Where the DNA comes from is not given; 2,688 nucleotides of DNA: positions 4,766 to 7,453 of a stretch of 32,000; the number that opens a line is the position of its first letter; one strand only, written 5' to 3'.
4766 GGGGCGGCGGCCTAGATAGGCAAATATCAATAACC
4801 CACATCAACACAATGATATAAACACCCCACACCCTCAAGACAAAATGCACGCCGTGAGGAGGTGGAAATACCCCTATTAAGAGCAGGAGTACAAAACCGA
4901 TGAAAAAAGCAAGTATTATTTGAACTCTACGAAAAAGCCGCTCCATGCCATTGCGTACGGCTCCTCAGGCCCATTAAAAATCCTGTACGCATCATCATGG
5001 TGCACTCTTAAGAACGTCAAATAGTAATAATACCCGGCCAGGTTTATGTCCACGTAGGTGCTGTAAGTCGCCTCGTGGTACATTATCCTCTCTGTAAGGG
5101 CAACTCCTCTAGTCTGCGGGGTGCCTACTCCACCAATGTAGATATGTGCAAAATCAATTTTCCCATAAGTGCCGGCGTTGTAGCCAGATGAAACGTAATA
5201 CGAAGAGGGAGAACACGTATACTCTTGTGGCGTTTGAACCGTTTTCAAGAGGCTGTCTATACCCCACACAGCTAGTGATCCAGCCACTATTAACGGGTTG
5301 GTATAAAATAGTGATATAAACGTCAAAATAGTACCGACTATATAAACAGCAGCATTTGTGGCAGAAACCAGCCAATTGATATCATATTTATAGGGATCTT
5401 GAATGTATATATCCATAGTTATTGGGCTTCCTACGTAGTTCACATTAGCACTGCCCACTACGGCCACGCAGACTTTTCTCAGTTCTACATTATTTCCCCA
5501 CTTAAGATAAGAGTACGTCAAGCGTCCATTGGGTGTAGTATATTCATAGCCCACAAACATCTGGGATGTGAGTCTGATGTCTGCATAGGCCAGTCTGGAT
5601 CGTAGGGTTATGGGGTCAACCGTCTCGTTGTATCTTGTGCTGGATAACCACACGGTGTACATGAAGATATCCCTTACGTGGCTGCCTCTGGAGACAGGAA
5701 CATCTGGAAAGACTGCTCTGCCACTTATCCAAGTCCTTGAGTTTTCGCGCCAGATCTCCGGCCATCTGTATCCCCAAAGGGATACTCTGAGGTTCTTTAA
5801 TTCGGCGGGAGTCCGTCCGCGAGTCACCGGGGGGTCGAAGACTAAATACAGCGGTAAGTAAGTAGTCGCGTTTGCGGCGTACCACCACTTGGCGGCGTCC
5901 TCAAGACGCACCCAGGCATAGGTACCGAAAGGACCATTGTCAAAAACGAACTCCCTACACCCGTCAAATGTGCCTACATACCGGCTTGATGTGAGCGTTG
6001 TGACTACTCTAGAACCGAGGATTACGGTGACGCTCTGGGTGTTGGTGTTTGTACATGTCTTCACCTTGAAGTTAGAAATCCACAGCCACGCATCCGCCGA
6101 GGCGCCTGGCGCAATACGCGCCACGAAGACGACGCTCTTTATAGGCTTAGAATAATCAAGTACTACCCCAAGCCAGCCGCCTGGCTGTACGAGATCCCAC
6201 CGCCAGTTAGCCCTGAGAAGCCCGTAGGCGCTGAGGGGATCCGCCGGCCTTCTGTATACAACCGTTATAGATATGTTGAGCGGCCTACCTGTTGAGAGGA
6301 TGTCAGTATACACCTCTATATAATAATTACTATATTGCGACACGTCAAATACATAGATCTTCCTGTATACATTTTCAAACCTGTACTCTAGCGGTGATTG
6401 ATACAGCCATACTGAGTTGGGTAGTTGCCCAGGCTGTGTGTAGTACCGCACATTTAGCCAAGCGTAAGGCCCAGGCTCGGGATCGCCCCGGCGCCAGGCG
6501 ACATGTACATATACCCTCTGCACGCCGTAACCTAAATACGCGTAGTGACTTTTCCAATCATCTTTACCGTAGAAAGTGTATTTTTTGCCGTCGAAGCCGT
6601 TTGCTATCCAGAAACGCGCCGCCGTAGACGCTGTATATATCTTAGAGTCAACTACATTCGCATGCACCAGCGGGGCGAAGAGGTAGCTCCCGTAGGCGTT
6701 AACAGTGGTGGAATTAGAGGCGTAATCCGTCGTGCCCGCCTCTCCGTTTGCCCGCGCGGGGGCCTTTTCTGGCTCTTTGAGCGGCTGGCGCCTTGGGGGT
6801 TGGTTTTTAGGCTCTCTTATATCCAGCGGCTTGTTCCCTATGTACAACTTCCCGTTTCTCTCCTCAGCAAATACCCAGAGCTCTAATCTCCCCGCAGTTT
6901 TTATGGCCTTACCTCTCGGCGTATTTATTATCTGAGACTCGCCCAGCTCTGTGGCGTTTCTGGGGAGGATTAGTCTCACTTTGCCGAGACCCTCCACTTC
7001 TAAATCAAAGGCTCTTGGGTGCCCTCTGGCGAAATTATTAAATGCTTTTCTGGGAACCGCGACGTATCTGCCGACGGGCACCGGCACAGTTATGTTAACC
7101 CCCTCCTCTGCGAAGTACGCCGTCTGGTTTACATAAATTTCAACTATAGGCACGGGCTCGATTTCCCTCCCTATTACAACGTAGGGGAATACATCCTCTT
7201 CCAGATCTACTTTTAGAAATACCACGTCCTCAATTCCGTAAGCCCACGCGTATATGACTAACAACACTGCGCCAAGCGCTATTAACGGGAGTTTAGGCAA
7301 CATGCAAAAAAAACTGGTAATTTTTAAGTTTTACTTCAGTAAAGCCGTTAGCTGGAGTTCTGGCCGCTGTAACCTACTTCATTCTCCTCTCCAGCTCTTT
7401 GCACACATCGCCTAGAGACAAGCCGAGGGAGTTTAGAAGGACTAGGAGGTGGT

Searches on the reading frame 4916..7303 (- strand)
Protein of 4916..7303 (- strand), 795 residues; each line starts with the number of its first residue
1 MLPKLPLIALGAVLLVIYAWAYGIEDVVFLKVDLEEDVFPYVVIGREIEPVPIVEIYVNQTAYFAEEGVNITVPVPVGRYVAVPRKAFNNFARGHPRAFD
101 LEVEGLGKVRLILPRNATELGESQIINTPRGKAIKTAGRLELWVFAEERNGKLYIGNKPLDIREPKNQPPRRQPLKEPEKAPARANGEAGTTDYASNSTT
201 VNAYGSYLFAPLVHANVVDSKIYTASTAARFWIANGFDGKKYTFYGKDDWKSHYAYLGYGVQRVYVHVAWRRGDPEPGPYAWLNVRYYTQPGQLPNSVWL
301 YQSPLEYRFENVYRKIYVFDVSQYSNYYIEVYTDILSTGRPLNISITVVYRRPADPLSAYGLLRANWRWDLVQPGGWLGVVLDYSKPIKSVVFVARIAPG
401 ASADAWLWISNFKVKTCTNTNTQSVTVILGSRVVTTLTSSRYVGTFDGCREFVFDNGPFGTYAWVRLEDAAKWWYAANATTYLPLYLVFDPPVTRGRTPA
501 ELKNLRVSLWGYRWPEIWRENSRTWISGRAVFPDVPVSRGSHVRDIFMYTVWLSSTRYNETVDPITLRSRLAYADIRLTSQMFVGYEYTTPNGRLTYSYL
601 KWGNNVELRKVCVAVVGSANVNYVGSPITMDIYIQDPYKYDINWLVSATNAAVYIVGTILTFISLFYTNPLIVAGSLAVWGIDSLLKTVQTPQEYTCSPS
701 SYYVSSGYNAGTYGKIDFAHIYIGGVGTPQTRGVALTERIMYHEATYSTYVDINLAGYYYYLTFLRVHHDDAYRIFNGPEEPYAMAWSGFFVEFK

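Call 6: search_protein_families(library=pfam, proteins=[window:4916-7303:-], max_evalue=1)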
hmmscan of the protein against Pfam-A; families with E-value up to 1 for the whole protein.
window:4916-7303:- (795 aa): 1 family
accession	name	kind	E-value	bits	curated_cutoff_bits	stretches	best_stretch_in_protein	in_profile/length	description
PF08264.19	Anticodon_1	-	0.14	12.5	25.1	1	306-341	21-56/148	Anticodon-binding domain of tRNA ligase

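Call 7: search_protein_families(library=ncbifam, proteins=[window:4916-7303:-], max_evalue=1)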
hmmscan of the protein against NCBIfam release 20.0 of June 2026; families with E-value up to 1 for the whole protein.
window:4916-7303:- (795 aa): 0 families

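Call 11: find_homologous_proteins(query=window:4916-7303:-, max_evalue=0.001)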
Query window:4916-7303:- (795 aa): 4 proteins with E <= 0.001 among 8000 candidates.
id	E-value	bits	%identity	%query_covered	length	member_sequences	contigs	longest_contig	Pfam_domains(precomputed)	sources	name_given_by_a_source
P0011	0.0e+0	1831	99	100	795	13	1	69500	-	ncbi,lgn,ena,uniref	ncbi:hypothetical protein [Pyrobaculum aerophilum]|uniref:hypothetical protein n=1 Tax=Pyrobaculum a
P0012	0.0e+0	1441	79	100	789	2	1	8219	-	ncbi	ncbi:MAG: hypothetical protein QW434_10205 [Pyrobaculum sp.]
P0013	7.5e-290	982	58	97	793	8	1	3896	-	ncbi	-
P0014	1.1e-60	224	29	97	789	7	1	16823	-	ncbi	ncbi:MAG: hypothetical protein QXT13_05825 [Pyrobaculum sp.]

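Call 23: search_protein_families(library=phrogs, proteins=[window:4916-7303:-], max_evalue=1)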
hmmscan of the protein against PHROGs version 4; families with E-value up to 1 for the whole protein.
window:4916-7303:- (795 aa): 0 families

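Call 69: find_encoding_contigs(protein=P0014, flank=4000, max_places=2)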
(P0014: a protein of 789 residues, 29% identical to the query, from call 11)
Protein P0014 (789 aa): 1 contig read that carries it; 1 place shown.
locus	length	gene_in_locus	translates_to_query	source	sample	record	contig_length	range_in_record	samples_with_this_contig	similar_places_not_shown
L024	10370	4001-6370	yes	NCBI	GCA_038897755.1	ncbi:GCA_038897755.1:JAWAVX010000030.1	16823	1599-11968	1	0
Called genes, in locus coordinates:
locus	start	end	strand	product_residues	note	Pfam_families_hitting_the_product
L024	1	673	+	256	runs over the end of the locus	PF01061:ABC2_membrane, PF12698:ABC2_membrane_3, PF12679:ABC2_membrane_2 (weak)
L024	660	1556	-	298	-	-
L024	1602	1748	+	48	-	-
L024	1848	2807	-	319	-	-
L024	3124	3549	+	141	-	PF00571:CBS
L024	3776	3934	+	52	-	-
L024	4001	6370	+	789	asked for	-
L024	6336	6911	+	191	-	-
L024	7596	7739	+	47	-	-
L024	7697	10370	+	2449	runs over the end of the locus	-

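Call 70: find_encoding_contigs(protein=P0012, flank=4000, max_places=2)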
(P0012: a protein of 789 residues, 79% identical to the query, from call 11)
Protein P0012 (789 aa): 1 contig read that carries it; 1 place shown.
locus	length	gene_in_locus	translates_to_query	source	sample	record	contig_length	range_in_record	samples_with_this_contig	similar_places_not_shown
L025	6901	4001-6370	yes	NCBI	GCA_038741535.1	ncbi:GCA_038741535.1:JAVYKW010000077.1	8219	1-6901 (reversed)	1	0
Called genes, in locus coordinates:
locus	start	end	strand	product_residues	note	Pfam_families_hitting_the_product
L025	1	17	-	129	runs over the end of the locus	PF13650:Asp_protease_2 (weak), PF13975:gag-asp_proteas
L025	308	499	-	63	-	-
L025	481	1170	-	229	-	PF00977:His_biosynth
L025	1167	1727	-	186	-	PF00475:IGPD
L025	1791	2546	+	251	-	PF00977:His_biosynth, PF05690:ThiG (faint), PF00478:IMPDH (faint), PF01207:Dus (weak), PF02581:TMP-TENI (faint), PF03060:NMO (faint), PF01180:DHO_dh (faint), PF04309:G3P_antiterm (faint)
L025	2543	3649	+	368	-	PF00815:Histidinol_dh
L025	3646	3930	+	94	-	PF01503:PRA-PH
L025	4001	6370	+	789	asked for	-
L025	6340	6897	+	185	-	-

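Call 94: search_protein_families(library=padloc, proteins=[window:4916-7303:-], max_evalue=0.1)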
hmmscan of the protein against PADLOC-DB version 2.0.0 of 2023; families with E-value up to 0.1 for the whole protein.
window:4916-7303:- (795 aa): 0 families

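Call 106: search_protein_families(library=pfam, proteins=[L024:7697-10369:+], max_evalue=0.1)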
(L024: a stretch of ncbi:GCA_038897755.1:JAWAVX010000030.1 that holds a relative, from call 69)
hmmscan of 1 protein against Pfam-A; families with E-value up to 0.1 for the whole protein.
L024:7697-10369:+ (891 aa): 0 families
